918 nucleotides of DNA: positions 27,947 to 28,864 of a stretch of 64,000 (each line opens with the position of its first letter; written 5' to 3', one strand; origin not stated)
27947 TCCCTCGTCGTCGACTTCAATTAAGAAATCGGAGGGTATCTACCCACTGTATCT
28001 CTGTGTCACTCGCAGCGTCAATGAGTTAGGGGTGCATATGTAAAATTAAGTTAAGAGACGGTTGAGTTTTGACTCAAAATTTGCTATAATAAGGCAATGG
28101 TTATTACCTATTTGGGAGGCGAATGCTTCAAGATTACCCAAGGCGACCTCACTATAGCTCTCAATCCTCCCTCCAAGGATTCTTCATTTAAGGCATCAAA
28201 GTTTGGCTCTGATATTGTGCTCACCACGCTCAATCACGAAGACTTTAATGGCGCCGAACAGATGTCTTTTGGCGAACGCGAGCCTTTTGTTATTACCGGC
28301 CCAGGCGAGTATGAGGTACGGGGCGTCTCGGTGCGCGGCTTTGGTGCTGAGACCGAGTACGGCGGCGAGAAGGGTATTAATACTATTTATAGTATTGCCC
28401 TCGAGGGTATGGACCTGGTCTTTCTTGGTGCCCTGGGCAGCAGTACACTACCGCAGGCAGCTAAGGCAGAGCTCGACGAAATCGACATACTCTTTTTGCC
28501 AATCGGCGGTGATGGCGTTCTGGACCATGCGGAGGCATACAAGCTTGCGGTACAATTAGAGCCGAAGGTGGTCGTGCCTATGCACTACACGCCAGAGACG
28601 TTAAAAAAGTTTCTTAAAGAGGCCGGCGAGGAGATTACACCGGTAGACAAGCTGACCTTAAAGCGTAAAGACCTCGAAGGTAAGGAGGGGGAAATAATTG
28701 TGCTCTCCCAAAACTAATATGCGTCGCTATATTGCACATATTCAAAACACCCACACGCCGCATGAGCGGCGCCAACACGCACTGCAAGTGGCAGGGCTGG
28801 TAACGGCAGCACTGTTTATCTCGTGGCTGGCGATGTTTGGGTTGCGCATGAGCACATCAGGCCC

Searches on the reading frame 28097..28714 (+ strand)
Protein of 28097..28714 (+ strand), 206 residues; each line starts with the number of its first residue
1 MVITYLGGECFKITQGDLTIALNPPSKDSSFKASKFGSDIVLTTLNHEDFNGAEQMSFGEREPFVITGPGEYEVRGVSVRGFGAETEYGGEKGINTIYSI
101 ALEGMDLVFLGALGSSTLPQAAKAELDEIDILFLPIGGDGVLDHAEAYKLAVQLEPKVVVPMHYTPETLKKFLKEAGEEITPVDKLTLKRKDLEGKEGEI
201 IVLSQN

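Call 16: find_related_loci(query=window:28097-28714:+, collection=genome_contigs, flank=6000)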
Query window:28097-28714:+ (206 aa) in genome_contigs; peptide patterns used: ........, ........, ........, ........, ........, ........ (x = any residue, [..] = any of these).
520 stretches matched a pattern; 266 encode a relative of the query (tblastn E <= 1e-3); the best 80 are kept; 80 distinct loci.
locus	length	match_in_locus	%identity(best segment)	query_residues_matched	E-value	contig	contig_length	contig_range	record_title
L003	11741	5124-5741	87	1-206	7e-115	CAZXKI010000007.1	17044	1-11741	MAG TPA_asm: uncultured Candidatus Saccharibacteria bacterium isolate SRP292972_co1_114 genome assembly, contig: NODE_14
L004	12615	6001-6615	75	1-205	5e-105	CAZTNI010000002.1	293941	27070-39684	MAG TPA_asm: uncultured Candidatus Saccharibacteria bacterium isolate SRP292972_co1_97 genome assembly, contig: NODE_52_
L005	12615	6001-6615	76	1-205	7e-105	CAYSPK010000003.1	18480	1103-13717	MAG TPA_asm: uncultured Candidatus Saccharibacteria bacterium isolate SRP263991_co5_96 genome assembly, contig: NODE_589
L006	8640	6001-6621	75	1-203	7e-104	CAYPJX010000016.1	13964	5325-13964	MAG TPA_asm: uncultured Candidatus Saccharibacteria bacterium isolate SRP286056_co2_22 genome assembly, contig: NODE_709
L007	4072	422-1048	75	1-204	5e-104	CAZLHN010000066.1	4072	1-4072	MAG TPA_asm: uncultured Candidatus Saccharibacteria bacterium isolate binchicken_co54_336 genome assembly, contig: NODE_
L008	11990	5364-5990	74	1-204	7e-103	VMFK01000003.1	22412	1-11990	MAG: Parcubacteria group bacterium Gr01-1014_56 G01um101456_scaffold_666, whole genome shotgun sequence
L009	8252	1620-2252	72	1-204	4e-102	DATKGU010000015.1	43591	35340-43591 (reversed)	MAG TPA_asm: Candidatus Paceibacterota bacterium isolate SMAG_U14559 k141_156952, whole genome shotgun sequence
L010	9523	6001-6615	76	1-205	2e-101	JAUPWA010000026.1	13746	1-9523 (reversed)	MAG: Patescibacteria group bacterium isolate erpe_2018_sw_42hr_WHONDRS-SW48-000099_B_bin.61 scaffold_441004, whole genom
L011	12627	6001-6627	74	1-203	2e-101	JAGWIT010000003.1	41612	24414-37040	MAG: Patescibacteria group bacterium isolate REEB120 contig-150_906, whole genome shotgun sequence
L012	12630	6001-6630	73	1-204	3e-101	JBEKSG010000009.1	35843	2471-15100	MAG: Minisyncoccia bacterium isolate SPRUCE 529 SPRUCE_529_9, whole genome shotgun sequence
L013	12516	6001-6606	74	1-203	7e-100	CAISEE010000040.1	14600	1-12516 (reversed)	Candidatus Adlerbacteria bacterium isolate C24_bin-2304 genome assembly, contig: bin-2304:40/56, whole genome shotgun se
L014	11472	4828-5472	70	1-205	9e-100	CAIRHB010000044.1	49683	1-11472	Candidatus Adlerbacteria bacterium isolate I3b_bin-425 genome assembly, contig: bin-425:44/44, whole genome shotgun sequ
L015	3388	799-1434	72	1-205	2e-100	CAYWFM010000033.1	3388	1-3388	MAG TPA_asm: uncultured Candidatus Saccharibacteria bacterium isolate SRP278252_co1_808 genome assembly, contig: NODE_59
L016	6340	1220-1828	73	1-203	1e-98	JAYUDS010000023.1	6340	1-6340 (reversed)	MAG: Candidatus Adlerbacteria bacterium isolate GFS_7244 GFS_7244_22, whole genome shotgun sequence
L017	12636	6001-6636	70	1-204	2e-98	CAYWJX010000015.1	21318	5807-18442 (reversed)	MAG TPA_asm: uncultured Candidatus Saccharibacteria bacterium isolate binchicken_co3_505 genome assembly, contig: NODE_7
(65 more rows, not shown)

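Call 30: find_related_loci(query=window:28097-28714:+, collection=metagenome_contigs, flank=4000)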
Query window:28097-28714:+ (206 aa) in metagenome_contigs; peptide patterns used: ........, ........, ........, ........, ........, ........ (x = any residue, [..] = any of these).
600 stretches matched a pattern (row limit reached: there are more); 349 encode a relative of the query (tblastn E <= 1e-3); the best 80 are kept; 80 distinct loci.
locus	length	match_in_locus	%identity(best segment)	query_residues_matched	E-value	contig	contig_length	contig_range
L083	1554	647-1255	89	1-203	5e-132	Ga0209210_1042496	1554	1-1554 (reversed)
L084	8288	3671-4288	91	1-206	2e-120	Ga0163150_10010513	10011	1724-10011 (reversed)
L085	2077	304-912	79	1-203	3e-115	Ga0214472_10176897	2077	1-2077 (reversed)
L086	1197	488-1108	74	1-203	6e-112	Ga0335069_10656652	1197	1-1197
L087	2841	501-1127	75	1-204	3e-106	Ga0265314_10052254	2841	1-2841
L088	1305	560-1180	74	1-203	2e-111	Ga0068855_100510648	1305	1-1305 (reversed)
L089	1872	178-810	72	1-204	2e-108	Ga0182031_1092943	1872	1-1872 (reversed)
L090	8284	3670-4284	72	1-205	6e-102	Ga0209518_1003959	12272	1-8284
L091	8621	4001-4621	72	1-203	5e-101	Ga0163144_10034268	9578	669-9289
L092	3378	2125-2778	71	1-204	7e-102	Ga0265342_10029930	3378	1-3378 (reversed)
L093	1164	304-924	71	1-203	4e-108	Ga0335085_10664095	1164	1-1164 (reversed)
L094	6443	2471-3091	72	1-203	3e-99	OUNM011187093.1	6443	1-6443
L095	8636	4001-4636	70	1-204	8e-99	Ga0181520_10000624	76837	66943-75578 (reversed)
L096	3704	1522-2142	70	1-203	2e-98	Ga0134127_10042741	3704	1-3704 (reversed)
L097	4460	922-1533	69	1-203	1e-95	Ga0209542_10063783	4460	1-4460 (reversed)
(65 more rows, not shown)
